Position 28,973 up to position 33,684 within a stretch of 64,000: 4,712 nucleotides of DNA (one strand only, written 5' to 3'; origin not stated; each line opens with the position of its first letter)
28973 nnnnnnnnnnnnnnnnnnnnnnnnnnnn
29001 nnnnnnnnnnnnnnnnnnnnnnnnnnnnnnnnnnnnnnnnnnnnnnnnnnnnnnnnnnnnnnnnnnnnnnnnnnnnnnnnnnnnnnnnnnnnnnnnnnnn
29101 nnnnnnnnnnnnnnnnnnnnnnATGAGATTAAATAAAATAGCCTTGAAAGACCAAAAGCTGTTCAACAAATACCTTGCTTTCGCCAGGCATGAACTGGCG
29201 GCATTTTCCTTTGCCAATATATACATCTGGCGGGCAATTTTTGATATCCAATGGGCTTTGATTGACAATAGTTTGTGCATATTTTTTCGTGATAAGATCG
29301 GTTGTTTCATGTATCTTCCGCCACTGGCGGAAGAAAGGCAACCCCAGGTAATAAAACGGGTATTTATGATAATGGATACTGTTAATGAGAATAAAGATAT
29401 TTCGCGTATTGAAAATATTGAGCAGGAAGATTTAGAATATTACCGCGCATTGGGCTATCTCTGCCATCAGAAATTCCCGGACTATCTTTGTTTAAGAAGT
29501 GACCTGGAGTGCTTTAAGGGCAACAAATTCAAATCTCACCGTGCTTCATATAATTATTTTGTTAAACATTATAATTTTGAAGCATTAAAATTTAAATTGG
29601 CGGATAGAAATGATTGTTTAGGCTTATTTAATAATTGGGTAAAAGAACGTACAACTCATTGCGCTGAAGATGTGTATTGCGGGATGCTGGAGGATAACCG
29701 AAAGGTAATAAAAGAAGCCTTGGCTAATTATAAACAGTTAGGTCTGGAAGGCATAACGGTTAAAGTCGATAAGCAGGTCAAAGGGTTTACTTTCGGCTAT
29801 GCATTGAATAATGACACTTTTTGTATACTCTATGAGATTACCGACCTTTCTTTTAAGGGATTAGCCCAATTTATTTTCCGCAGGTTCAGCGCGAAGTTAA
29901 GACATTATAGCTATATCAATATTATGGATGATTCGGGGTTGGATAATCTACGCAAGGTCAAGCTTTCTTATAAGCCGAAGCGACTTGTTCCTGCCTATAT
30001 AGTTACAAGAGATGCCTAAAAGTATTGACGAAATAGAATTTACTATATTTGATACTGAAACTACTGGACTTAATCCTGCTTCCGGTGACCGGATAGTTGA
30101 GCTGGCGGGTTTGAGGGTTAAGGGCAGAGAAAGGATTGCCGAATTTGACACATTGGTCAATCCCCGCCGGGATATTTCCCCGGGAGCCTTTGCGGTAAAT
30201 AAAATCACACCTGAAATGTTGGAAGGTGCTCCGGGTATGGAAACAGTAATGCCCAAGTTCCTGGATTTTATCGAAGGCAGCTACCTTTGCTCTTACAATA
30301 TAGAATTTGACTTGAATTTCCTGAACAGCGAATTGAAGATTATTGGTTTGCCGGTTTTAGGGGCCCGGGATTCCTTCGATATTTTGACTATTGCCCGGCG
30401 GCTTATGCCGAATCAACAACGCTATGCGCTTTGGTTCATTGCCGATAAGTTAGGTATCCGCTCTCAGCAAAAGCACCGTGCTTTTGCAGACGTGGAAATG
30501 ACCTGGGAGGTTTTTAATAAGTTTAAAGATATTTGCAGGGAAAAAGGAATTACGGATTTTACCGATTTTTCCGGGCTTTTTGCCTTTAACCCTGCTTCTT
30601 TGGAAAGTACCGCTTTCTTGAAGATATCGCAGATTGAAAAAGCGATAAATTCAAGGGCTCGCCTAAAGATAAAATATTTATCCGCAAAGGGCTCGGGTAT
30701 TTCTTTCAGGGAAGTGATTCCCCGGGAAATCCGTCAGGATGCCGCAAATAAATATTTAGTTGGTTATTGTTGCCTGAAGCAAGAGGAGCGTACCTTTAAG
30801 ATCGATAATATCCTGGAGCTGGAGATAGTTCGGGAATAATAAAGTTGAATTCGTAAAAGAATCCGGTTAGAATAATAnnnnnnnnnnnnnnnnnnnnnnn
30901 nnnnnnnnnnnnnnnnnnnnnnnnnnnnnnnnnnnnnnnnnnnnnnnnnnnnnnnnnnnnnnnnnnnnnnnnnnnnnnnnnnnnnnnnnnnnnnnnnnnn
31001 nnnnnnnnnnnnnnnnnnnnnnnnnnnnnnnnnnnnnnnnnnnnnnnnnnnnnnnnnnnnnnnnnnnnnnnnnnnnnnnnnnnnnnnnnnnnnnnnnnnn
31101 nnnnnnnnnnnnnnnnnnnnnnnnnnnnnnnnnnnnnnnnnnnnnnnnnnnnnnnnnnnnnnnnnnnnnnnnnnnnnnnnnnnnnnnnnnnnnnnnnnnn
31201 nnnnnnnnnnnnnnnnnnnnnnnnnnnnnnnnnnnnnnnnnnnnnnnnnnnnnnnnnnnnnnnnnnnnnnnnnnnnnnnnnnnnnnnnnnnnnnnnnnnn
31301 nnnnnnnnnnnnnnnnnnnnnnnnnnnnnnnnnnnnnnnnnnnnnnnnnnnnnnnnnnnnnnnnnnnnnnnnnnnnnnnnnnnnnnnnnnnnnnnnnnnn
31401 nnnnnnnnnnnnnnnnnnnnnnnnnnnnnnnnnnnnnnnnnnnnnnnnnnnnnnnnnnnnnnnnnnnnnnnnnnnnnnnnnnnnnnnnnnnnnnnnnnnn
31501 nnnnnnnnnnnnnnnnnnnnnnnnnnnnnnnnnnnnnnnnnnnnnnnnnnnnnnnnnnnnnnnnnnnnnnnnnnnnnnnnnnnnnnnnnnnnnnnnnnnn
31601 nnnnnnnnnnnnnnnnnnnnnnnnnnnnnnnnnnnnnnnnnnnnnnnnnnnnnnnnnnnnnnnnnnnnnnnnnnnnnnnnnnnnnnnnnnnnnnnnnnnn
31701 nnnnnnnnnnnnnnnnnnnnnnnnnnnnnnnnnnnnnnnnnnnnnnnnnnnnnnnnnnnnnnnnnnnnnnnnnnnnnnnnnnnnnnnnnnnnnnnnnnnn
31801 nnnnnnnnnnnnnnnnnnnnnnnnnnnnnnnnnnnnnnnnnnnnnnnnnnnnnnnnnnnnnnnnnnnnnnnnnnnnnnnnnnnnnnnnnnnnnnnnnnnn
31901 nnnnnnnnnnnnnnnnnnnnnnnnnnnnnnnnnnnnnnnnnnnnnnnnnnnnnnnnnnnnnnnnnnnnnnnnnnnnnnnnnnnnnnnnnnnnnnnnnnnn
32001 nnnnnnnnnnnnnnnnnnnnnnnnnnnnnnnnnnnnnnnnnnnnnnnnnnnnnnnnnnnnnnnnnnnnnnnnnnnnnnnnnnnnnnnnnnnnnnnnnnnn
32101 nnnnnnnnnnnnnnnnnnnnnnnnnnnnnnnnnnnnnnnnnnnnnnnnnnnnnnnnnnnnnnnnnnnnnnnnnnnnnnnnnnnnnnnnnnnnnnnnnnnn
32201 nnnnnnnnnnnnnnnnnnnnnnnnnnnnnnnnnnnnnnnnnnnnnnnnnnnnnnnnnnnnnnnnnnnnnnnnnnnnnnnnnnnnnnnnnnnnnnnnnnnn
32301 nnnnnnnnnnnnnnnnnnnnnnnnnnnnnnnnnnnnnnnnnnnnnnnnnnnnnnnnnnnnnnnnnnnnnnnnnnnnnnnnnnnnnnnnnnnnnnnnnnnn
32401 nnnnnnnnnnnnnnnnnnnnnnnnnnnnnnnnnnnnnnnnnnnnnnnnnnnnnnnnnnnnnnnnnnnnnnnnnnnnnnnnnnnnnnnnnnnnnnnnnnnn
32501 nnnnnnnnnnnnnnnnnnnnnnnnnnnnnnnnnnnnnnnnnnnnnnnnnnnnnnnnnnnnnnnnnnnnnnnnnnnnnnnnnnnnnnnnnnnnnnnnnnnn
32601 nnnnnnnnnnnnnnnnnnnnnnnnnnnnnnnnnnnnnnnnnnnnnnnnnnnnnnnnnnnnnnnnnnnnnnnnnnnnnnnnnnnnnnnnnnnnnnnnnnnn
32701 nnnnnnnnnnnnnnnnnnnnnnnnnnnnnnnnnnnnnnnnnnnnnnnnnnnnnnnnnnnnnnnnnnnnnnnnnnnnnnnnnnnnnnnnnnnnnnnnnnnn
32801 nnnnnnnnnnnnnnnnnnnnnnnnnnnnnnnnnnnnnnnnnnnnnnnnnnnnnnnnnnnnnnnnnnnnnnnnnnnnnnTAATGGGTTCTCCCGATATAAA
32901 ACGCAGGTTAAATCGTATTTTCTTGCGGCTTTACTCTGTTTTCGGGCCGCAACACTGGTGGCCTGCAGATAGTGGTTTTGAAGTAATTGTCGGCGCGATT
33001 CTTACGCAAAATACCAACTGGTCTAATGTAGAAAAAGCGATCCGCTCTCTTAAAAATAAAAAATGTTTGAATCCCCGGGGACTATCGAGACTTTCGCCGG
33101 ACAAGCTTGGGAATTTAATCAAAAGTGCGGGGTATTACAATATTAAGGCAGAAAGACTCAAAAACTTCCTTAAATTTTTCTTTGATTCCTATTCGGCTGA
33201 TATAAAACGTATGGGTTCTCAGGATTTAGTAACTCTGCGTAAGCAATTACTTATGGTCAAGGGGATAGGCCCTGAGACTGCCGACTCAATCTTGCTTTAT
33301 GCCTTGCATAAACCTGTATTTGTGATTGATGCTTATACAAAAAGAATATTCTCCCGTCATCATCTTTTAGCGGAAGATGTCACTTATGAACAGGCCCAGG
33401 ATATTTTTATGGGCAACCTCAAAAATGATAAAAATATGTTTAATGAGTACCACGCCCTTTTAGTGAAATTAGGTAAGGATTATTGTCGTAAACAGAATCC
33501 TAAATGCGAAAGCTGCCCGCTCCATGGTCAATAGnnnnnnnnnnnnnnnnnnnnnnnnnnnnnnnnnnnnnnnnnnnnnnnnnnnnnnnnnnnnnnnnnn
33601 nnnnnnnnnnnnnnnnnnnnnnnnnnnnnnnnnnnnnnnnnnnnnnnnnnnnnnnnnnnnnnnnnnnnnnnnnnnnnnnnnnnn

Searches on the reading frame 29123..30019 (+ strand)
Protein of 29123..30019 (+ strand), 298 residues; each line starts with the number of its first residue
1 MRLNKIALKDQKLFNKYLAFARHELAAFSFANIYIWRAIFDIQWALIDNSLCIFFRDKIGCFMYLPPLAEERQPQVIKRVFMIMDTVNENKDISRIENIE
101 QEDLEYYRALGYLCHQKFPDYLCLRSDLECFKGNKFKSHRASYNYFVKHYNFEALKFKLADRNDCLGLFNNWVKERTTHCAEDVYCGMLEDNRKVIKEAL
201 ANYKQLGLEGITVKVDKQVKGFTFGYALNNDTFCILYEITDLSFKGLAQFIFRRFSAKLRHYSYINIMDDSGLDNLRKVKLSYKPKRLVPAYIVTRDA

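Call 56: search_protein_families(library=pfam, proteins=[window:29123-30019:+], max_evalue=0.00001)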
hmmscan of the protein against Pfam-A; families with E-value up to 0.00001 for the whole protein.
window:29123-30019:+ (298 aa): 1 family
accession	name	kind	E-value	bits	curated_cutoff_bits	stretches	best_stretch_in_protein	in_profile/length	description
PF09924.15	LPG_synthase_C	-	1.1e-29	104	27.5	1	27-294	10-297/298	Phosphatidylglycerol lysyltransferase, C-terminal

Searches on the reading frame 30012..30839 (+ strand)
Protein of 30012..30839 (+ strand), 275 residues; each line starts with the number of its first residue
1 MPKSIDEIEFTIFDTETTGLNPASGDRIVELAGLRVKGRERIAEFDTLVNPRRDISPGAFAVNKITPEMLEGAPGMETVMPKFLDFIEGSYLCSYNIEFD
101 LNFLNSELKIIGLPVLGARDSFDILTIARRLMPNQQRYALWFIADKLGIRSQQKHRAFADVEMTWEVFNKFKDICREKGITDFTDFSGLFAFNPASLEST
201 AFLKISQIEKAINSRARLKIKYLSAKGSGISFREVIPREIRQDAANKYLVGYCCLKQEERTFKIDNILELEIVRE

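Call 57: search_protein_families(library=pfam, proteins=[window:30012-30839:+], max_evalue=0.00001)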
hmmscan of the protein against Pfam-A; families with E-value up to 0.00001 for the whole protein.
window:30012-30839:+ (275 aa): 3 families
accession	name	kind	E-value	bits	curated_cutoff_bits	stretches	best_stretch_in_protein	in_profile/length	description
PF00929.31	RNase_T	-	3e-33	116.1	24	1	12-168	2-164/164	Exonuclease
PF13280.12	WYL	-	1.1e-10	41.8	21.8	1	206-272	4-70/70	WYL domain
PF13482.12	RNase_H_2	-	8e-07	29.6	22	0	12-170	2-136/165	RNase_H superfamily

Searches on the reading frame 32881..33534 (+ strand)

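Call 91: search_protein_families(library=pfam, proteins=[window:32881-33534:+], max_evalue=0.001)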
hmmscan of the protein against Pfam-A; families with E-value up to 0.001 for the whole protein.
window:32881-33534:+ (217 aa): 2 families
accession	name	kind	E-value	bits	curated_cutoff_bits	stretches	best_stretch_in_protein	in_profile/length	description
PF00730.31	HhH-GPD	-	2.4e-16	60.4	26.2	1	37-177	1-103/108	HhH-GPD superfamily base excision DNA repair protein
PF00633.29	HHH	-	0.00046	20.3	24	1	120-140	10-30/30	Helix-hairpin-helix motif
